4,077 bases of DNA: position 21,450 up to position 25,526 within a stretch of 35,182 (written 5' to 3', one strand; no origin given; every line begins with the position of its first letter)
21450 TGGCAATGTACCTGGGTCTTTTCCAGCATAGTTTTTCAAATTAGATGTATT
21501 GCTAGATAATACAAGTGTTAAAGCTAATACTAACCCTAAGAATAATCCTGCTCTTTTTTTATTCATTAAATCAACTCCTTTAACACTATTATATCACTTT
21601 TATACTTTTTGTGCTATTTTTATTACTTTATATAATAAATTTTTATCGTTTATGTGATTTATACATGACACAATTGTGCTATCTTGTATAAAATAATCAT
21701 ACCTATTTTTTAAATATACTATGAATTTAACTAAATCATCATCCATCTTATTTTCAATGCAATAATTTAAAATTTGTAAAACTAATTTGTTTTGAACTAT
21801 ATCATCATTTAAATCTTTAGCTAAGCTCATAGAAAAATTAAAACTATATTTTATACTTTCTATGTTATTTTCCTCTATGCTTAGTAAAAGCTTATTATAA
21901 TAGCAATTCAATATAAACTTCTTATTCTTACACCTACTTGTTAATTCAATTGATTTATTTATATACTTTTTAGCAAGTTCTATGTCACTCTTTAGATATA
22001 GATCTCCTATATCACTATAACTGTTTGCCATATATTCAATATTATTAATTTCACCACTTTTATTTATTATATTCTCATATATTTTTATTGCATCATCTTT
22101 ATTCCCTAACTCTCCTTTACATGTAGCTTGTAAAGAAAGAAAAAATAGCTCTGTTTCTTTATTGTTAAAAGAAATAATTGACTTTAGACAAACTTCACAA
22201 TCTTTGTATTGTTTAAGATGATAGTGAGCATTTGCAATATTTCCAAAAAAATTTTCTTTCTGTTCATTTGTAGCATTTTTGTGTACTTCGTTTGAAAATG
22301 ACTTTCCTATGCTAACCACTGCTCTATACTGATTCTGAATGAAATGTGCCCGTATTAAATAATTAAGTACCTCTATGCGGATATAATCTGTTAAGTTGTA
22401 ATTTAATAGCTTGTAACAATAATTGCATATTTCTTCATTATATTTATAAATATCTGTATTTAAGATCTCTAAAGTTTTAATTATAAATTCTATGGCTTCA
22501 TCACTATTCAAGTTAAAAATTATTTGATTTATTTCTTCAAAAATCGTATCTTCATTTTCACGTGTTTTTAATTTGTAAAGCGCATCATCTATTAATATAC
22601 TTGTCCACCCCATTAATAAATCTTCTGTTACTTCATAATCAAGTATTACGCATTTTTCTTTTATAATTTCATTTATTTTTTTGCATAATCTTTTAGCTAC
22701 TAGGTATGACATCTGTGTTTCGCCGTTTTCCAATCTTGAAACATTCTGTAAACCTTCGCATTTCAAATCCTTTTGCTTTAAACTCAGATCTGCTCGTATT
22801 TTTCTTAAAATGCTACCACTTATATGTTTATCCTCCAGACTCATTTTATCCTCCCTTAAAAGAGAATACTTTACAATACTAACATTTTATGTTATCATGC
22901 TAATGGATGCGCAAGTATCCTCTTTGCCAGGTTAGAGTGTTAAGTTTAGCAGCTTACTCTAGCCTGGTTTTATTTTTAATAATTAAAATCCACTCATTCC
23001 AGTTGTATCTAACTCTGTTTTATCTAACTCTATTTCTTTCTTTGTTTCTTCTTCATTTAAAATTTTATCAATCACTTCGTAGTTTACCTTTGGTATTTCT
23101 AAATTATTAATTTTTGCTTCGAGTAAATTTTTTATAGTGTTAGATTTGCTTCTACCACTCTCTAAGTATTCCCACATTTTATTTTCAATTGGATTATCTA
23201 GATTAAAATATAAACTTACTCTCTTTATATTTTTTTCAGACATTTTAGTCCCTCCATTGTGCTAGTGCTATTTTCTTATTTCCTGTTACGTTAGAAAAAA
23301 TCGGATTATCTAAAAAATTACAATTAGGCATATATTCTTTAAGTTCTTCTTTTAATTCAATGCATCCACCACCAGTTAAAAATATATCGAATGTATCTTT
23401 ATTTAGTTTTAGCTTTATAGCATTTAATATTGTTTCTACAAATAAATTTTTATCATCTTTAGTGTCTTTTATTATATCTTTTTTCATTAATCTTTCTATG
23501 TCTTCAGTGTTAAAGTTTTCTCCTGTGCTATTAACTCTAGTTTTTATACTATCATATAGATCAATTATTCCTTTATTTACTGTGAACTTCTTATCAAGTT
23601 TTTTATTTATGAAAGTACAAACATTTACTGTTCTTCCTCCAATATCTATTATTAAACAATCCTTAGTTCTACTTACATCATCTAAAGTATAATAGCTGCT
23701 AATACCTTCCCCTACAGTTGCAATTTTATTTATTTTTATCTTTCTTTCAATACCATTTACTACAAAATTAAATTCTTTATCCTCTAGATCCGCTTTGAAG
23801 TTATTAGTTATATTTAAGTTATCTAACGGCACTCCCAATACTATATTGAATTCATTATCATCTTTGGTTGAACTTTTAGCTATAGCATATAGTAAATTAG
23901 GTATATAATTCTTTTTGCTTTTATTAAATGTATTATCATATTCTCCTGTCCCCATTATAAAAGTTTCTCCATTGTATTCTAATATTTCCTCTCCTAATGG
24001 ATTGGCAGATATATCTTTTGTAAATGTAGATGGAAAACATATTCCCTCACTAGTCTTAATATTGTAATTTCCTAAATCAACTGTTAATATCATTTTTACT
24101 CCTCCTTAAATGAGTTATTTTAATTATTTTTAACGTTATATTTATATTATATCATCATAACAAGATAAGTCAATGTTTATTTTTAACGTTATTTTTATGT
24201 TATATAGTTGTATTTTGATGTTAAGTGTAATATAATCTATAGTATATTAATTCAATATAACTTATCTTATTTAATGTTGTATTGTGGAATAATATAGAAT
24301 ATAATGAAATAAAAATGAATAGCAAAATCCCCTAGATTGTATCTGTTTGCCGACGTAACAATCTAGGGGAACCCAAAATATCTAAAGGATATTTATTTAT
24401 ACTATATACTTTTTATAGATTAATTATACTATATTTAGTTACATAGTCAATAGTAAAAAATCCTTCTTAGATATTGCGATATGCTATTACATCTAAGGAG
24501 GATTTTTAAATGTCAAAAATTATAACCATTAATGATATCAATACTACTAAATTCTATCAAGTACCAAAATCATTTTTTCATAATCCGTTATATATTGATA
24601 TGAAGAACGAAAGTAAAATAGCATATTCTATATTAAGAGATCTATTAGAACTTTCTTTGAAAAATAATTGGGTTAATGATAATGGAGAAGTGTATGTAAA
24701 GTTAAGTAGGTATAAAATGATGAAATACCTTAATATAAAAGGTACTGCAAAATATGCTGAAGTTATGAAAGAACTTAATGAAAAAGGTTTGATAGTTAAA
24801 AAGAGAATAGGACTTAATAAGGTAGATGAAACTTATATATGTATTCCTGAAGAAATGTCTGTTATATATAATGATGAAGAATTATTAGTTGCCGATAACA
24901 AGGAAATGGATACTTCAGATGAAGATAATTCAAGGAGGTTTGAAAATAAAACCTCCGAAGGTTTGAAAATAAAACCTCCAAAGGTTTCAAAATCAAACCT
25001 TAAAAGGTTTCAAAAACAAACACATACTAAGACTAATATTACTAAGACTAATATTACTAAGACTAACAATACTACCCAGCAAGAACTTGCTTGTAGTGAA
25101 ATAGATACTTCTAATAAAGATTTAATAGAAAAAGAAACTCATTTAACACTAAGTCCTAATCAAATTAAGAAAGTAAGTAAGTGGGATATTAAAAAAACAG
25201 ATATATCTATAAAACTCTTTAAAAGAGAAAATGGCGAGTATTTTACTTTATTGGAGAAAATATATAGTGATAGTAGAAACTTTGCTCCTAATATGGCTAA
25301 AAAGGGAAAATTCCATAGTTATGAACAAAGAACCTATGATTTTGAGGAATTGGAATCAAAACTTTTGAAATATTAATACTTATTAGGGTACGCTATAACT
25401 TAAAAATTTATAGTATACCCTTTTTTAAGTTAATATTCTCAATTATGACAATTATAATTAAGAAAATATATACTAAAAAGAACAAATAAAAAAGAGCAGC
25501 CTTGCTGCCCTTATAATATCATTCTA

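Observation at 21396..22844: Arbitrium-like (RRNPP) peptide-communication cassette beside the immunity switch, with a tandemly duplicated mature-peptide motif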

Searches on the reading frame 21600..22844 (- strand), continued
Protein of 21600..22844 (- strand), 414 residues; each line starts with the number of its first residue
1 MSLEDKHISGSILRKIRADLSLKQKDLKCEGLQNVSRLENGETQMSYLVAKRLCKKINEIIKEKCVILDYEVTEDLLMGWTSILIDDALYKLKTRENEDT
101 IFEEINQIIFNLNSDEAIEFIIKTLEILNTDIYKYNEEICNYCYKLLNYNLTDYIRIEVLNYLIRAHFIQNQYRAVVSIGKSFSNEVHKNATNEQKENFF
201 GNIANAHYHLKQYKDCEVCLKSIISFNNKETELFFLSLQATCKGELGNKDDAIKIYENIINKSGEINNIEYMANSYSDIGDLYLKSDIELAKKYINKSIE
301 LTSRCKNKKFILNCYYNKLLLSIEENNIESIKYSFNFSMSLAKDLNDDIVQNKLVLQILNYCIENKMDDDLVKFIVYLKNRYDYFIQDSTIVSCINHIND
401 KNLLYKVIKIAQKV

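Call 97: list_cluster_members(proteins=[window:21600-22844:-, P0008, window:21396-21566:-, window:21157-21279:-, window:20792-21160:+])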
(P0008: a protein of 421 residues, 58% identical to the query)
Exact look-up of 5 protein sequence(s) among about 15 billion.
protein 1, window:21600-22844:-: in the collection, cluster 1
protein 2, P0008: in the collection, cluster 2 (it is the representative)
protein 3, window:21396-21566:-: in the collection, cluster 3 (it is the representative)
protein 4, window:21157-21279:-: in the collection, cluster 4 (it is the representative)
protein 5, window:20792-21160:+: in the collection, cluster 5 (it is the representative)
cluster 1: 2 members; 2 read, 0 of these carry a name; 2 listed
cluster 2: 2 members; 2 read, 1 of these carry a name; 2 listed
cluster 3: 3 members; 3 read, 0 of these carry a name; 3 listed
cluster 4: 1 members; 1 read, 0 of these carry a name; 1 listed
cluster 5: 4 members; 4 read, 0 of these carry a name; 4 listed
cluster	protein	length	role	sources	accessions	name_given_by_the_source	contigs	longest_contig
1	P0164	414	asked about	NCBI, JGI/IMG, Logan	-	-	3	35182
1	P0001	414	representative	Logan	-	-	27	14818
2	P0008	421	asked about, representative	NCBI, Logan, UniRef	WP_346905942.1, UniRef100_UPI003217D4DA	hypothetical protein [Clostridium sp.] | hypothetical protein n=1 Tax=Clostridium sp. TaxID=1506 RepID=UPI003217D4DA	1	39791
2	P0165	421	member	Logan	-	-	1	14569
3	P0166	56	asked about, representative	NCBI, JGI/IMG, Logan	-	-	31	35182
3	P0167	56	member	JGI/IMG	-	-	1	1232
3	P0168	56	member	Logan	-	-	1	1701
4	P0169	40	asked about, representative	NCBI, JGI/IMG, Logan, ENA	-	-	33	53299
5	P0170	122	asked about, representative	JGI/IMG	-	-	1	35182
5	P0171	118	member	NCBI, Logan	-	-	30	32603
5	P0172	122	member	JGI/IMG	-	-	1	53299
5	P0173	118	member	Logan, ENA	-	-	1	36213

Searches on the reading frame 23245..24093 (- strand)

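Call 4: search_protein_families(library=pfam, proteins=[window:23245-24093:-], max_evalue=1)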
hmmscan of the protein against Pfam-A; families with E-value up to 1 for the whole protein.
window:23245-24093:- (282 aa): 3 families
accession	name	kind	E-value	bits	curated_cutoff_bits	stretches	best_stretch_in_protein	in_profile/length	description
PF17989.7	ALP_N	-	5.7e-10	40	26.3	1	5-130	2-146/148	Actin like proteins N terminal domain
PF21522.3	MreB-like_C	-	1.3e-07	32.7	27.8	1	148-253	1-123/123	Archaeal actin homologue MreB-like, C-terminal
PF21523.3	ParM_N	-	0.034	14.6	27.4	0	144-215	5-74/159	Plasmid segregation protein ParM, C-terminal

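Call 6: search_protein_families(library=phrogs, proteins=[window:23245-24093:-], max_evalue=0.01)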
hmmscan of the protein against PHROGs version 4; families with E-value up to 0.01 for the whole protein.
window:23245-24093:- (282 aa): 1 family
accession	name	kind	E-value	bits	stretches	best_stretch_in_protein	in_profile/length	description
phrog_691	-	DNA, RNA and nucleotide metabolism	2.3e-51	175.9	1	1-280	4-326/329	partition protein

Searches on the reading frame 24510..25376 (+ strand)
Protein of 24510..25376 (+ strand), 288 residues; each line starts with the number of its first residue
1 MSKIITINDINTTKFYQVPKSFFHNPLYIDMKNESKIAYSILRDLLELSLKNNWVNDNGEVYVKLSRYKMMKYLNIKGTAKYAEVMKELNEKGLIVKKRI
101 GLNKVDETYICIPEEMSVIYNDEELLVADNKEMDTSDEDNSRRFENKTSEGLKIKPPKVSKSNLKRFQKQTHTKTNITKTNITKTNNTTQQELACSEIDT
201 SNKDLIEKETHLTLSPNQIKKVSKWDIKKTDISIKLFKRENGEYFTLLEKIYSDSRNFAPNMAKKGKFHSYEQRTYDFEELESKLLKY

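Call 6: search_protein_families(library=phrogs, proteins=[window:24510-25376:+], max_evalue=0.01)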
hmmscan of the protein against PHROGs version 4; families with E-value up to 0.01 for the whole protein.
window:24510-25376:+ (288 aa): 2 families
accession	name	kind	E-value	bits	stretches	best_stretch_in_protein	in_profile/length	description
phrog_7882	-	DNA, RNA and nucleotide metabolism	6.5e-21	76.1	1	4-235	6-217/314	DnaD-like helicase loader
phrog_32943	-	unknown function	1.3e-10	41.9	1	1-221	1-223/287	-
